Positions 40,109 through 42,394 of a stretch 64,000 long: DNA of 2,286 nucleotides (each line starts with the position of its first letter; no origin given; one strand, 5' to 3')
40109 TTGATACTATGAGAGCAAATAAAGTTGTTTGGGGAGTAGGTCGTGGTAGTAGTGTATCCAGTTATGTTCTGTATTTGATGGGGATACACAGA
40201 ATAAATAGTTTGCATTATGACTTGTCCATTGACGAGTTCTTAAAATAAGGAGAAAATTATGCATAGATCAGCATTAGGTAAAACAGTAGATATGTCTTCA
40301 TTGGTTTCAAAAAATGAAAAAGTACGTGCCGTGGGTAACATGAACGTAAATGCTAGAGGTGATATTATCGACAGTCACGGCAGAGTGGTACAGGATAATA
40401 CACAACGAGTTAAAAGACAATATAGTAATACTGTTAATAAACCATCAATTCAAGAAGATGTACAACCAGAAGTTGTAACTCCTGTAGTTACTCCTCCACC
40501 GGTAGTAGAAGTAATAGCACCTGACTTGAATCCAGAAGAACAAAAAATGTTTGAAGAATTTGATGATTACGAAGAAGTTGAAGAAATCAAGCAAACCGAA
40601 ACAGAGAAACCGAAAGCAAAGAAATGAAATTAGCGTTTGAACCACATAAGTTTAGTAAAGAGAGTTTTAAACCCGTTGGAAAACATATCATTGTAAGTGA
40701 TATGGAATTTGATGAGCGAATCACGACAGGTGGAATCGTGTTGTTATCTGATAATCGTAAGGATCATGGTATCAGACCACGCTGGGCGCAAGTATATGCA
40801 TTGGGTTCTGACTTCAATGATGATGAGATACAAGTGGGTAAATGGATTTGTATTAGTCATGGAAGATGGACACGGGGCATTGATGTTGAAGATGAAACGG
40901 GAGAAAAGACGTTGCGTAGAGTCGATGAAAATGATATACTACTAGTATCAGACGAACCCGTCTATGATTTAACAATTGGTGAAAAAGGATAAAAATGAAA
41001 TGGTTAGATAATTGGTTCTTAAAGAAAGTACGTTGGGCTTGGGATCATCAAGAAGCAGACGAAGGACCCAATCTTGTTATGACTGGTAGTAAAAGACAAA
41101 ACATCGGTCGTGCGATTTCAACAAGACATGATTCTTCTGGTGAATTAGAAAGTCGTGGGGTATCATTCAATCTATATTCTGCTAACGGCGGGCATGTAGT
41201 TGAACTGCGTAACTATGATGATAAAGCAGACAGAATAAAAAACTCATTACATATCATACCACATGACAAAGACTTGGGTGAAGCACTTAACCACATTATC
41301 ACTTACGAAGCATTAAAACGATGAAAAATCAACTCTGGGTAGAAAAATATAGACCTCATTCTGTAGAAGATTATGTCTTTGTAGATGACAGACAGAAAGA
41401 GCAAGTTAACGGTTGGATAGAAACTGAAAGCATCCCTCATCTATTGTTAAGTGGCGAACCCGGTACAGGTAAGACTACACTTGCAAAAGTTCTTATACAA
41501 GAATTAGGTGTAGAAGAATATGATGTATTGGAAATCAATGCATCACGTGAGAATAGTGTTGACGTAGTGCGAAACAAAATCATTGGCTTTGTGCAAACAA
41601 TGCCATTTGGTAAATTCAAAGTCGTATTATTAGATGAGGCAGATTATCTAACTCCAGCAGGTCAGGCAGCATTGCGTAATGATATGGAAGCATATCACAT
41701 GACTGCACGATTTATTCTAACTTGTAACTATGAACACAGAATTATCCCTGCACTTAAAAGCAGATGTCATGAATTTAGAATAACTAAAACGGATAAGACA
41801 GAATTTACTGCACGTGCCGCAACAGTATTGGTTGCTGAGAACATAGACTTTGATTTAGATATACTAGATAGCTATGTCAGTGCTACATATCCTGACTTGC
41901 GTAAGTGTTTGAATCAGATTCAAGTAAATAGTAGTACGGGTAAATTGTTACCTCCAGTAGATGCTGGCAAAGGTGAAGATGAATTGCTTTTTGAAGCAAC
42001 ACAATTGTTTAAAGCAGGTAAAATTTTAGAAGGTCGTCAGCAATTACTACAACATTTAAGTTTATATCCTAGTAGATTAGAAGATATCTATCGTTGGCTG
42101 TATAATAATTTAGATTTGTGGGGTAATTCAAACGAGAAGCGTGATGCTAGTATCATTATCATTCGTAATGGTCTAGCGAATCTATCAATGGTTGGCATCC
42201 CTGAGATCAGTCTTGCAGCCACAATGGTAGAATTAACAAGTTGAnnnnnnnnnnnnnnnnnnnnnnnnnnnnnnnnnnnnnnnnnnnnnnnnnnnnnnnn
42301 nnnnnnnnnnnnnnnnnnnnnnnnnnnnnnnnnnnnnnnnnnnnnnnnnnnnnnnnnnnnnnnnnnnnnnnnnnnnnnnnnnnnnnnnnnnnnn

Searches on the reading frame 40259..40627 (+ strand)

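Call 23: search_protein_families(library=phrogs, proteins=[window:40259-40627:+], max_evalue=0.001)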
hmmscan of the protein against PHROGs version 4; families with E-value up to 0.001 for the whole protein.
window:40259-40627:+ (122 aa): 1 family
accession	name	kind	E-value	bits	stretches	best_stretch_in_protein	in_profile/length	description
phrog_14844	-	unknown function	3.5e-09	38.1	1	2-109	4-98/115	-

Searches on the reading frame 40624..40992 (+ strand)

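Call 23: search_protein_families(library=phrogs, proteins=[window:40624-40992:+], max_evalue=0.001)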
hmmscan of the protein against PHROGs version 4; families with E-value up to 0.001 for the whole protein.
window:40624-40992:+ (122 aa): 2 families
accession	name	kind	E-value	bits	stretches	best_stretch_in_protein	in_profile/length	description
phrog_931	-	head and packaging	4.3e-16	59.7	1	12-97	3-88/109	head morphogenesis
phrog_3188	-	other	6.2e-07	30.2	1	14-108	2-93/96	co-chaperonin GroES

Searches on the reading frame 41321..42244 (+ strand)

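Call 23: search_protein_families(library=phrogs, proteins=[window:41321-42244:+], max_evalue=0.001)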
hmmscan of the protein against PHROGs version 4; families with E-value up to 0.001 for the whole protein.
window:41321-42244:+ (307 aa): 10 families
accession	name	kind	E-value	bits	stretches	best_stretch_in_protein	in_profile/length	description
phrog_168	-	DNA, RNA and nucleotide metabolism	2.4e-71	242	1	1-305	6-307/314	clamp loader of DNA polymerase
phrog_5846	-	DNA, RNA and nucleotide metabolism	6.6e-28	99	1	7-203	7-202/380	clamp loader of DNA polymerase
phrog_11838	-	DNA, RNA and nucleotide metabolism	4e-26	93.1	1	2-263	3-265/420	clamp loader of DNA polymerase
phrog_14322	-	unknown function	1.6e-07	31.9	1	7-69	196-257/398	-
phrog_7998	-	unknown function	1.5e-06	28.6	1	39-93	41-97/339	-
phrog_325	-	DNA, RNA and nucleotide metabolism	8.6e-06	25.3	1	24-63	474-515/986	Dda-like helicase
phrog_3757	-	unknown function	1.6e-05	25.5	1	40-65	128-153/367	-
phrog_50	-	DNA, RNA and nucleotide metabolism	5.6e-05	23.4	1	16-69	340-400/570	DnaC-like helicase loader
phrog_9172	-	unknown function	0.00017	21.6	1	21-65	89-134/509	-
phrog_7485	-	unknown function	0.00051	20.1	1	41-109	230-288/430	-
